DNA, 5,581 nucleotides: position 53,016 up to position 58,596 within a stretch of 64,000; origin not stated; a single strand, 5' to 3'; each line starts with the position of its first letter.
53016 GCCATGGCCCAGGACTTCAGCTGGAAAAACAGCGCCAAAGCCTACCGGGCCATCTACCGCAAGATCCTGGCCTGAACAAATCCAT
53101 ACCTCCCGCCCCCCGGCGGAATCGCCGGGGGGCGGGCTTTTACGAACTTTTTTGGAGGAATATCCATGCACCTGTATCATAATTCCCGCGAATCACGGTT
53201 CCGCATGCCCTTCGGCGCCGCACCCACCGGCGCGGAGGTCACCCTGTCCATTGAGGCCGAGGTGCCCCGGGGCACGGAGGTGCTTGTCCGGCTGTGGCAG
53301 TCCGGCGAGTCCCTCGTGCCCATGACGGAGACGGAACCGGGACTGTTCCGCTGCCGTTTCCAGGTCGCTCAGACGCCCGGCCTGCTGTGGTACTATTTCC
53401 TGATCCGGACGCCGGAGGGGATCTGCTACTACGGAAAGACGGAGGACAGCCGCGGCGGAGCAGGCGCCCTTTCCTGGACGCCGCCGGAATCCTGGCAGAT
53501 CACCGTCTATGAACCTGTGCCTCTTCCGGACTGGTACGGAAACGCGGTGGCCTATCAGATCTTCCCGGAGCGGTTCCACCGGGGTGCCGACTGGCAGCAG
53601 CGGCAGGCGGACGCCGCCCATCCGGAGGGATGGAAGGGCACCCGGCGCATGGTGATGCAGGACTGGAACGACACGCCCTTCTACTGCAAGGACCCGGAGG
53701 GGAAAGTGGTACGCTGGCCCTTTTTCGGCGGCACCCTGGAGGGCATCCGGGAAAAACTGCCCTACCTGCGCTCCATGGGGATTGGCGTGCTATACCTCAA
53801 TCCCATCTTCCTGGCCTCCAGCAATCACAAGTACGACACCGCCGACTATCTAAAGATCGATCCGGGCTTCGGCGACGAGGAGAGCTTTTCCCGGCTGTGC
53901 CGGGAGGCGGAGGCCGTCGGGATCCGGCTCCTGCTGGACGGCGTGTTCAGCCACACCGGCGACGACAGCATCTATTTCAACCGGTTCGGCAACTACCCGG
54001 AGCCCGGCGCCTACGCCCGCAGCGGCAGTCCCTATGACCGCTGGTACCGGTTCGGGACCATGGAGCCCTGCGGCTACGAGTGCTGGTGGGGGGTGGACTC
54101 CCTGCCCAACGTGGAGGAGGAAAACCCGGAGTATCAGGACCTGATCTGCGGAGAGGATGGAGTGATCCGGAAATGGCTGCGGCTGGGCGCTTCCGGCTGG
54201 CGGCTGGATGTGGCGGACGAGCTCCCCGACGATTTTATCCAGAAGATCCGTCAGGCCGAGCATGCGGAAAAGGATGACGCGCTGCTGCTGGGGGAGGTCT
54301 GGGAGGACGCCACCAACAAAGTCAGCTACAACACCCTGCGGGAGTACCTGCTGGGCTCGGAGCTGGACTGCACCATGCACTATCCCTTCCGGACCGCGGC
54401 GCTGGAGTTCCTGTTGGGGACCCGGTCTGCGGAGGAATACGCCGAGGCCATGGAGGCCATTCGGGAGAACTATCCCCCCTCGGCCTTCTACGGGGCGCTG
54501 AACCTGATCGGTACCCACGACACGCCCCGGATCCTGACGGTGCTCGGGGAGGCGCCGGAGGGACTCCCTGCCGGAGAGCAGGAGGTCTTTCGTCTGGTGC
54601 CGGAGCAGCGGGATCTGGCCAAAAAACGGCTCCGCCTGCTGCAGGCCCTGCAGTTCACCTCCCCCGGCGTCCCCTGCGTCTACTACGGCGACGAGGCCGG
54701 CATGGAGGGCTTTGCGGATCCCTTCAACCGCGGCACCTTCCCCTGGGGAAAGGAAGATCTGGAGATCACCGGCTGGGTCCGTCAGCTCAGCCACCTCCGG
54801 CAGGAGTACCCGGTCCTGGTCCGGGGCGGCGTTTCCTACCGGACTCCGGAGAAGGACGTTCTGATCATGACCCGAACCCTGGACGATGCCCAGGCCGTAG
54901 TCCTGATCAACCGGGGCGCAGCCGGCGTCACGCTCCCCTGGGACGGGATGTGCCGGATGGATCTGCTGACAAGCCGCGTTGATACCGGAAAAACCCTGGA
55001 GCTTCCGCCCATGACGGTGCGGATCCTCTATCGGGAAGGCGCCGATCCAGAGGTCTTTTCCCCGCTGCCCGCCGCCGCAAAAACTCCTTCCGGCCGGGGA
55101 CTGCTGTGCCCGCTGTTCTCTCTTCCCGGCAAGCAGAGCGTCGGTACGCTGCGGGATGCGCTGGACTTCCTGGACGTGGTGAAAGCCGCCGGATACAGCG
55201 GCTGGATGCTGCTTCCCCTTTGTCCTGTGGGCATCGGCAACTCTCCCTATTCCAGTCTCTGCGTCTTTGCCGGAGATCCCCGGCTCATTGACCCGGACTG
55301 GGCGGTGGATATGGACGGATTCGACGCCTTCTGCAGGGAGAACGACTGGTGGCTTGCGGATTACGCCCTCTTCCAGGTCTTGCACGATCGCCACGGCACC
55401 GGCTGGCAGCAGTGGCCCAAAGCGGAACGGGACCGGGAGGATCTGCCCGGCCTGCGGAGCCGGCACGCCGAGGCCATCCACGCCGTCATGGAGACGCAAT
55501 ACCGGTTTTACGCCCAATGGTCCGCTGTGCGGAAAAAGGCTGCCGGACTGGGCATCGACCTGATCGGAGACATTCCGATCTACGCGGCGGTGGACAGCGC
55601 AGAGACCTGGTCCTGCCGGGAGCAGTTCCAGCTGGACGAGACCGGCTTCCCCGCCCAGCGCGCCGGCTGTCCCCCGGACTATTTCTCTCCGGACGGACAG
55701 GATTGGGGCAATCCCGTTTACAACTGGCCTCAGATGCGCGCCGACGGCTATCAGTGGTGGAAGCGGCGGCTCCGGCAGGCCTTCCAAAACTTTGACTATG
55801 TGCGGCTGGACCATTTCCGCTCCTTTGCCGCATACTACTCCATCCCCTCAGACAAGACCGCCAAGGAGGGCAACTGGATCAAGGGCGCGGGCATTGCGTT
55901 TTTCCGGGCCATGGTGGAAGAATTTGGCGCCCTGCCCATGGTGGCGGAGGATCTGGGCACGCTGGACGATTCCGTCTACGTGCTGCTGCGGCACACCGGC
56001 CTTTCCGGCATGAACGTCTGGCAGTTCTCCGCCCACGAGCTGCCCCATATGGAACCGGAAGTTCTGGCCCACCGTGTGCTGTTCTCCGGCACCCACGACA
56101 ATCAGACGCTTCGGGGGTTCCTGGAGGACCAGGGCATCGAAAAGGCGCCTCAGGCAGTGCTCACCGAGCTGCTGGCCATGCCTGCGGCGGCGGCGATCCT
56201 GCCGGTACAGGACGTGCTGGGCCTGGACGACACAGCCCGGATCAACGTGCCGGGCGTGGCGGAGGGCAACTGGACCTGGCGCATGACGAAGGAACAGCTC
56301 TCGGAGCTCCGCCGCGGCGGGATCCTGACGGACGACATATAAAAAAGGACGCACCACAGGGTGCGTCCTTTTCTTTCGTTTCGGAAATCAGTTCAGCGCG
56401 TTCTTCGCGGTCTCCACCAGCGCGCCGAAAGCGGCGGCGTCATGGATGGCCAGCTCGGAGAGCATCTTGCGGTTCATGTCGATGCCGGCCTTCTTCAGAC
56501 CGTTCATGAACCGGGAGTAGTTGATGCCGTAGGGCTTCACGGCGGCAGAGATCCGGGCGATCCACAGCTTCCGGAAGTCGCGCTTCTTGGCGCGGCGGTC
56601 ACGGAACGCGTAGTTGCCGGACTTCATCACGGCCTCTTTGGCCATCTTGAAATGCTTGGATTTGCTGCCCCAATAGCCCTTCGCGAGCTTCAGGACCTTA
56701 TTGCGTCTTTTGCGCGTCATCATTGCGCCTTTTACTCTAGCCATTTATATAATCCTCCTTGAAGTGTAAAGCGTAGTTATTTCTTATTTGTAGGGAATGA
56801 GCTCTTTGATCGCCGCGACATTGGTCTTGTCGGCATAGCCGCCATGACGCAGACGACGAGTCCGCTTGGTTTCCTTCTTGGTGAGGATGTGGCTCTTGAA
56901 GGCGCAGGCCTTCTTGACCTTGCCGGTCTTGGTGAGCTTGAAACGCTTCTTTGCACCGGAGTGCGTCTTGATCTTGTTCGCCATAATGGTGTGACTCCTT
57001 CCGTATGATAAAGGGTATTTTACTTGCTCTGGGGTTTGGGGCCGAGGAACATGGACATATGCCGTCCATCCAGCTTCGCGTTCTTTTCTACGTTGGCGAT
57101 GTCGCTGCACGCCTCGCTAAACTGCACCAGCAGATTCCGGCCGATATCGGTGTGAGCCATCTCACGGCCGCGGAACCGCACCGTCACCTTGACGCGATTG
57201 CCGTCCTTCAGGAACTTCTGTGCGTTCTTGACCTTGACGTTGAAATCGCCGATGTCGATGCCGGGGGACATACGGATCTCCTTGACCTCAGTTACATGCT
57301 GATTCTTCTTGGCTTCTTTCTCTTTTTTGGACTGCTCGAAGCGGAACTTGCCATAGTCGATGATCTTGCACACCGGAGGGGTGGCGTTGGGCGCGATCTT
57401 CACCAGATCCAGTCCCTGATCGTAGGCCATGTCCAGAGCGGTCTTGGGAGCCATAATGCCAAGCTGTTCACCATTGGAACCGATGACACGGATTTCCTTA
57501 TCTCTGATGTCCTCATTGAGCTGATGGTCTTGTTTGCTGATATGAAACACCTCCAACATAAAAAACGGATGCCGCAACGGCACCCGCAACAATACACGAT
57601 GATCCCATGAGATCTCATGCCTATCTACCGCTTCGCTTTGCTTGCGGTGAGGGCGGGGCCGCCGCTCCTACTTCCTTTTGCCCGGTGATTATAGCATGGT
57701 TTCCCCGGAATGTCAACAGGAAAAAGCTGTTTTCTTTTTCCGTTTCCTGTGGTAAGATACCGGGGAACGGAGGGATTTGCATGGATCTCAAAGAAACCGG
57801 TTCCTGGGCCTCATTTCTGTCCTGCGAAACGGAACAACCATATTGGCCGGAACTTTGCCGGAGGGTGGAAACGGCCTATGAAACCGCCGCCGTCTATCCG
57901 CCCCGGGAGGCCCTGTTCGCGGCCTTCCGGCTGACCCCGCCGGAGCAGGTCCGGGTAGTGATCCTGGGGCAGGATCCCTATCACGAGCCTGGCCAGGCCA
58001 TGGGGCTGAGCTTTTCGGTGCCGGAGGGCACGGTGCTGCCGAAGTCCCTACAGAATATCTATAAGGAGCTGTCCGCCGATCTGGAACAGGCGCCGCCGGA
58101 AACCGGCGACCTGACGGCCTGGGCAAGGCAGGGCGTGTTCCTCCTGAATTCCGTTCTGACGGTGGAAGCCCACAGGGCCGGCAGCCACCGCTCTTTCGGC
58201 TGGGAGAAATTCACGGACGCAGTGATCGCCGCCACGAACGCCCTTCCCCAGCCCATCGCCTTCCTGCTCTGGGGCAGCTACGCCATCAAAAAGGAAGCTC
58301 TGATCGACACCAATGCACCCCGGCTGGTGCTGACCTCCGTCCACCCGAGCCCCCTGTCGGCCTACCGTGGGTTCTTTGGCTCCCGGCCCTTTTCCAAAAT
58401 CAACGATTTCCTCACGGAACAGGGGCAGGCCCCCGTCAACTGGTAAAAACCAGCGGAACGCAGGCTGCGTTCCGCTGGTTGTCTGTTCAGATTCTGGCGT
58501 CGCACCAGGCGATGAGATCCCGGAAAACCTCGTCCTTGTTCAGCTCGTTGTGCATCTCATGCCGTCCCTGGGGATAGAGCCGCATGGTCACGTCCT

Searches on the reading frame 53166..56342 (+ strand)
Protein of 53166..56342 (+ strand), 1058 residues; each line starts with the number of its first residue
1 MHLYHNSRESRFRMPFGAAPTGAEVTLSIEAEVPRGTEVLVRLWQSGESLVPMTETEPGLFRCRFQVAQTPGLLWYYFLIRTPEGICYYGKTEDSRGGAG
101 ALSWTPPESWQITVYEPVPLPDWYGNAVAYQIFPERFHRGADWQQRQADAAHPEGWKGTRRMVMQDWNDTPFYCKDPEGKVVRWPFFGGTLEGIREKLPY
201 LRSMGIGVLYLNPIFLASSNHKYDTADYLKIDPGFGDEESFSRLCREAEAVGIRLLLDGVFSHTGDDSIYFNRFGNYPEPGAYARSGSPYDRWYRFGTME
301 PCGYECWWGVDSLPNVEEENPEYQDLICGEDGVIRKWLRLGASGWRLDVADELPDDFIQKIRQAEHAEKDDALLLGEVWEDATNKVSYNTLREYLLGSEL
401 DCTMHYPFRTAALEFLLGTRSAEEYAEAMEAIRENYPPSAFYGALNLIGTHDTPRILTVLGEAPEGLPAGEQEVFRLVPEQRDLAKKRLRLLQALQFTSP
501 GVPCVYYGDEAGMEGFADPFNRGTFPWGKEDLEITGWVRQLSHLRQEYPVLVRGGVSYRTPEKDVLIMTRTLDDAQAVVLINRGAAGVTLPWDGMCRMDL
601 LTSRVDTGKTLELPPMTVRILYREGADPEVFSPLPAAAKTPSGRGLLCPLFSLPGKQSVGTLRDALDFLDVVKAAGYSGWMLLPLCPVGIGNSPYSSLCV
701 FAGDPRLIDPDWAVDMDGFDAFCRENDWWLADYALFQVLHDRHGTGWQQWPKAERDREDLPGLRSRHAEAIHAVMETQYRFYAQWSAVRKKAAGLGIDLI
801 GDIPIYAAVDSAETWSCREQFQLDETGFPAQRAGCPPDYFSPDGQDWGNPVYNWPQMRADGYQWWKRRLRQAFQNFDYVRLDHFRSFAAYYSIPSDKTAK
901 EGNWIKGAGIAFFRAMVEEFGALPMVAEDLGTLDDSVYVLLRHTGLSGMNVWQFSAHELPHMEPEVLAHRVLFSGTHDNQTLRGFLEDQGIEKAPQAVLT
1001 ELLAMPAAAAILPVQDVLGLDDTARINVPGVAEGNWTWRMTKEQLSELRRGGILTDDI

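Call 64: search_protein_families(library=pfam, proteins=[window:53166-56342:+], max_evalue=0.00001)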
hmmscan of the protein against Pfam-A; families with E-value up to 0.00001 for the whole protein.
window:53166-56342:+ (1058 aa): 2 families
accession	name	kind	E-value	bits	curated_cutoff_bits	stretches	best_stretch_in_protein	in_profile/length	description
PF02446.23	Glyco_hydro_77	-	2.3e-118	396.5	25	2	717-1045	111-464/465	4-alpha-glucanotransferase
PF00128.31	Alpha-amylase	-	2.5e-49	169.2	22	1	131-517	1-360/446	Alpha amylase, catalytic domain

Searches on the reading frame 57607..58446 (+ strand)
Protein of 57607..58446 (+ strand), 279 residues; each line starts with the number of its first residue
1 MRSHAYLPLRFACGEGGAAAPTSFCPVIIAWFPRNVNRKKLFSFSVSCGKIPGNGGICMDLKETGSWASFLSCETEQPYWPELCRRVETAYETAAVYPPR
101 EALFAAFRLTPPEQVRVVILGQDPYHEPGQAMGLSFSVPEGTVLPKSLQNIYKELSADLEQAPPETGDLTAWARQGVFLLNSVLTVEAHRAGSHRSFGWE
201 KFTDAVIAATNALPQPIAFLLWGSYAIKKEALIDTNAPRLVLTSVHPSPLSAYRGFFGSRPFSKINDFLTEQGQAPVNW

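Call 64: search_protein_families(library=pfam, proteins=[window:57607-58446:+], max_evalue=0.00001)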
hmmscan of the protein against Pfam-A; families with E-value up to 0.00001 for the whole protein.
window:57607-58446:+ (279 aa): 1 family
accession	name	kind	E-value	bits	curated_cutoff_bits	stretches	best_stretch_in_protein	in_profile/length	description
PF03167.25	UDG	-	2.2e-17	63.9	24.3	1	109-269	3-140/141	Uracil DNA glycosylase superfamily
